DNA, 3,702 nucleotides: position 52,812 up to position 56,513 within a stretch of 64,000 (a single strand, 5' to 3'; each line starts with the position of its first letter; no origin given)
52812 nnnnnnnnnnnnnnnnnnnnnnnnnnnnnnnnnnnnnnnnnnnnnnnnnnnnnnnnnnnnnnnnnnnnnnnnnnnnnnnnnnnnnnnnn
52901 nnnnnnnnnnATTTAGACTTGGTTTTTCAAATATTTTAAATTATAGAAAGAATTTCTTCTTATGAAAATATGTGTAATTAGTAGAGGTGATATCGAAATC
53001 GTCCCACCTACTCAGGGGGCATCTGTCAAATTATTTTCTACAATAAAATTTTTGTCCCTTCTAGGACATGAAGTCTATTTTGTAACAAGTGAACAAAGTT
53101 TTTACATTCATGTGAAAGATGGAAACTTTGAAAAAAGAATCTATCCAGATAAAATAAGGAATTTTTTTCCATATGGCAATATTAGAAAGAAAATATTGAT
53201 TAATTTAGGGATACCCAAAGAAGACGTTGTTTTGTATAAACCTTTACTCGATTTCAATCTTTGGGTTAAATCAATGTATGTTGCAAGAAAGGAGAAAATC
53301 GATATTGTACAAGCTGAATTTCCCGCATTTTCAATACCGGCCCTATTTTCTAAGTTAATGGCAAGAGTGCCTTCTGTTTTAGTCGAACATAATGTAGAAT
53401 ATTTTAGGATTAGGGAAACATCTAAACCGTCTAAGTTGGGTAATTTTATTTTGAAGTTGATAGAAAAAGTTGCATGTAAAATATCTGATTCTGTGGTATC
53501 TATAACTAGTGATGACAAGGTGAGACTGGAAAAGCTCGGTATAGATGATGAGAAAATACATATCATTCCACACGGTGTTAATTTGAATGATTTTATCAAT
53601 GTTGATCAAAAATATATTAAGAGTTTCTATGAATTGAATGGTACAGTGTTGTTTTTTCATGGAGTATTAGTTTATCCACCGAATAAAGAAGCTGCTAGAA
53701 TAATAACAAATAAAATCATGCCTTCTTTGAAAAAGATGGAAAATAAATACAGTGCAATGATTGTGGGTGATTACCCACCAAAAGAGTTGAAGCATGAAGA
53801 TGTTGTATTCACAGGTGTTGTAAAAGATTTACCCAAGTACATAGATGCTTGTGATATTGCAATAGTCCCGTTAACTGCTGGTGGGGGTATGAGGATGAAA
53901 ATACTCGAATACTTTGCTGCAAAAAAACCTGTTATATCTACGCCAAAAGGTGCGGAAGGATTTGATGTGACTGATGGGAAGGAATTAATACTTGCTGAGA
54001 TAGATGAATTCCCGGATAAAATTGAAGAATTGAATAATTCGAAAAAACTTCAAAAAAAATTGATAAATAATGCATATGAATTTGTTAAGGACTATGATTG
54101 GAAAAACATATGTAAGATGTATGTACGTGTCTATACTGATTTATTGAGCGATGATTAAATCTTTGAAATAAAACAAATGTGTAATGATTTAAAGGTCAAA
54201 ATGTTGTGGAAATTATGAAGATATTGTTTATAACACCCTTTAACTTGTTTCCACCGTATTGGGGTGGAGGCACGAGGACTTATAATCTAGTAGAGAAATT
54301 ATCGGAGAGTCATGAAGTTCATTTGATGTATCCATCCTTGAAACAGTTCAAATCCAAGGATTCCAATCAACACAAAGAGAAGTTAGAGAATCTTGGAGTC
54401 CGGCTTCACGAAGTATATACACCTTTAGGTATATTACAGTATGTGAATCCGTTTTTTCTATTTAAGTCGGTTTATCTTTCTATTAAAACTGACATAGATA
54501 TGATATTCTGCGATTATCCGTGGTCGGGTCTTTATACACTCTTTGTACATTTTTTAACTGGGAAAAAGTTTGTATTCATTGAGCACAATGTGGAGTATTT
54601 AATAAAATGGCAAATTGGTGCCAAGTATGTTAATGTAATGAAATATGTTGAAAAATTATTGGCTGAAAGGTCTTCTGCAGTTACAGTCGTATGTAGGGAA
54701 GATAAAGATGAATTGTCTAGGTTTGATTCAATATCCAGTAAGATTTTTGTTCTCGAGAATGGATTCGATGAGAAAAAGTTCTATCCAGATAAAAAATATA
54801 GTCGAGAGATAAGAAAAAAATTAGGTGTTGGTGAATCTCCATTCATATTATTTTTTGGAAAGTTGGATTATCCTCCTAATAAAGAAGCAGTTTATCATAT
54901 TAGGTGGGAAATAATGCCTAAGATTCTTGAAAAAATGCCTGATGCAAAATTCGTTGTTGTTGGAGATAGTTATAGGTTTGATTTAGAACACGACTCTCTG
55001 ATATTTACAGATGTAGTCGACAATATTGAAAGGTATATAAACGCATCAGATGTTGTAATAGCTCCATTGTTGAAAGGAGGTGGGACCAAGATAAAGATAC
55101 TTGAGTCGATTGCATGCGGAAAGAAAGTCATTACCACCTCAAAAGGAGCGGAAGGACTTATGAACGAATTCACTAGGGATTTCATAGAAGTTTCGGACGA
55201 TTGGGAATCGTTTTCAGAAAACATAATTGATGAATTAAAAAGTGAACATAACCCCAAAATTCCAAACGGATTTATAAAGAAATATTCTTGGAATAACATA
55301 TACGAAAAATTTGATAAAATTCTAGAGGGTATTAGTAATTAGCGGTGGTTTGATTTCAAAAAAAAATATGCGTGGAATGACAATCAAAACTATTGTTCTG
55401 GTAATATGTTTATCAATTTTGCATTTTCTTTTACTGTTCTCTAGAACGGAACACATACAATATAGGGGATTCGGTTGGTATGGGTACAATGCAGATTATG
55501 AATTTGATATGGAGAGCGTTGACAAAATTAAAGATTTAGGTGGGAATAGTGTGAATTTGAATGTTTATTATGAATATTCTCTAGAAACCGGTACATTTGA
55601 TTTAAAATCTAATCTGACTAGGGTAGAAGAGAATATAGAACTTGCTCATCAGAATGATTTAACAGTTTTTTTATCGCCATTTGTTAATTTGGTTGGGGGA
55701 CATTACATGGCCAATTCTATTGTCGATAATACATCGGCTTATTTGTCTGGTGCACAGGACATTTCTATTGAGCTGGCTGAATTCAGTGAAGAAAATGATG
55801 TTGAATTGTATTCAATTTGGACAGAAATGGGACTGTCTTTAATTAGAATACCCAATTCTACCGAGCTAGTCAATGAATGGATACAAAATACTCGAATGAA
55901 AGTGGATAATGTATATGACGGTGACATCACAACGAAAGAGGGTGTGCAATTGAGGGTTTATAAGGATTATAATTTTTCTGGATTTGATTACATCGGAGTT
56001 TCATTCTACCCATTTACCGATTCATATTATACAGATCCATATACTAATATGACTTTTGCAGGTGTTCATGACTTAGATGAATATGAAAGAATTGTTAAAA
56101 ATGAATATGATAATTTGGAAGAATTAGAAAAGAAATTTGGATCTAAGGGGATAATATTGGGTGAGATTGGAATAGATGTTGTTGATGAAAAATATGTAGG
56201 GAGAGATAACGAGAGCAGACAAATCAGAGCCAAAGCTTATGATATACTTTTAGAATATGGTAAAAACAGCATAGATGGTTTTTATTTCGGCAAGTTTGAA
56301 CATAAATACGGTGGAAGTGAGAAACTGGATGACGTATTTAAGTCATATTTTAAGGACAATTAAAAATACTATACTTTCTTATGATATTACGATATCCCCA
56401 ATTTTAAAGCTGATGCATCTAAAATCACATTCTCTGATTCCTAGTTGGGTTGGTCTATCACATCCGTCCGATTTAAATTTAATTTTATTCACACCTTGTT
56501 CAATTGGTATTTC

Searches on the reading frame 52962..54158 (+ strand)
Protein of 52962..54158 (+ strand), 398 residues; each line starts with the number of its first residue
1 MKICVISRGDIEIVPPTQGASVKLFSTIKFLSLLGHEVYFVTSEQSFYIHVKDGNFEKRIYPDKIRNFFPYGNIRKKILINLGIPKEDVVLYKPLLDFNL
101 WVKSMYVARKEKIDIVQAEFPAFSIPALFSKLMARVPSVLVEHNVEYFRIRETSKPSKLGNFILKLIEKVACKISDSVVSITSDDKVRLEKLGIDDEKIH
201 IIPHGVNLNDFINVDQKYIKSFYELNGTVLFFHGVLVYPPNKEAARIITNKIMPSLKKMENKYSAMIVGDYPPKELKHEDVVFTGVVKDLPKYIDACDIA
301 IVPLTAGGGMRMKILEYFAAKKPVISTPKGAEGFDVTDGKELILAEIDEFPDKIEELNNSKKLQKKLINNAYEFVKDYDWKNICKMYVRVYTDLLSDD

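Call 39: search_protein_families(library=pfam, max_evalue=0.01, proteins=[window:52962-54158:+])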
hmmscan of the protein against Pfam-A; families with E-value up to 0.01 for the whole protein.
window:52962-54158:+ (398 aa): 5 families
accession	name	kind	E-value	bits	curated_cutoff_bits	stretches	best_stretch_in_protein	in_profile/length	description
PF13692.12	Glyco_trans_1_4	-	6e-20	72.4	27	1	229-357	3-139/142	Glycosyl transferases group 1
PF13439.12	Glyco_transf_4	-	1.5e-14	54.9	28.5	1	23-209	7-169/170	Glycosyltransferase Family 4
PF00534.26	Glycos_transf_1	-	3.9e-10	40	26.4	1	252-373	36-171/172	Glycosyl transferases group 1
PF13524.12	Glyco_trans_1_2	-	2.4e-05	24.8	25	1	261-381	13-136/144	Glycosyl transferase-like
PF13579.12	Glyco_trans_4_4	-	0.00037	21.3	29.7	1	106-205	67-158/158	Glycosyl transferase 4-like domain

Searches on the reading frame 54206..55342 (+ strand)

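Call 39: search_protein_families(library=pfam, max_evalue=0.01, proteins=[window:54206-55342:+])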
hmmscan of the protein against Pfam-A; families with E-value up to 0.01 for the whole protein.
window:54206-55342:+ (378 aa): 4 families
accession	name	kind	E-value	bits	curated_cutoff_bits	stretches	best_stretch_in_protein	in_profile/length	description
PF13692.12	Glyco_trans_1_4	-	4.6e-18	66.3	27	1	212-342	2-138/142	Glycosyl transferases group 1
PF13439.12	Glyco_transf_4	-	6.8e-15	55.9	28.5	1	20-189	3-168/170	Glycosyltransferase Family 4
PF00534.26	Glycos_transf_1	-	4.7e-09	36.5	26.4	1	200-347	3-159/172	Glycosyl transferases group 1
PF13579.12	Glyco_trans_4_4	-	2.1e-06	28.6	29.7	1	20-186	2-158/158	Glycosyl transferase 4-like domain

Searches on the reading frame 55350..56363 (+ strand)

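Call 47: search_protein_families(library=pfam, max_evalue=0.01, proteins=[window:55350-56363:+])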
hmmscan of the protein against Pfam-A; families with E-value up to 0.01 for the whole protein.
window:55350-56363:+ (337 aa): 2 families
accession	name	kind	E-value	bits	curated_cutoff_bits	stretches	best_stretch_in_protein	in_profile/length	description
PF22612.2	GH113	-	3.2e-05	23.9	27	1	55-276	19-220/289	Glycoside Hydrolase Family 113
PF00150.24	Cellulase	-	0.0005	20.1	23.5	0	52-113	22-85/272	Cellulase (glycosyl hydrolase family 5)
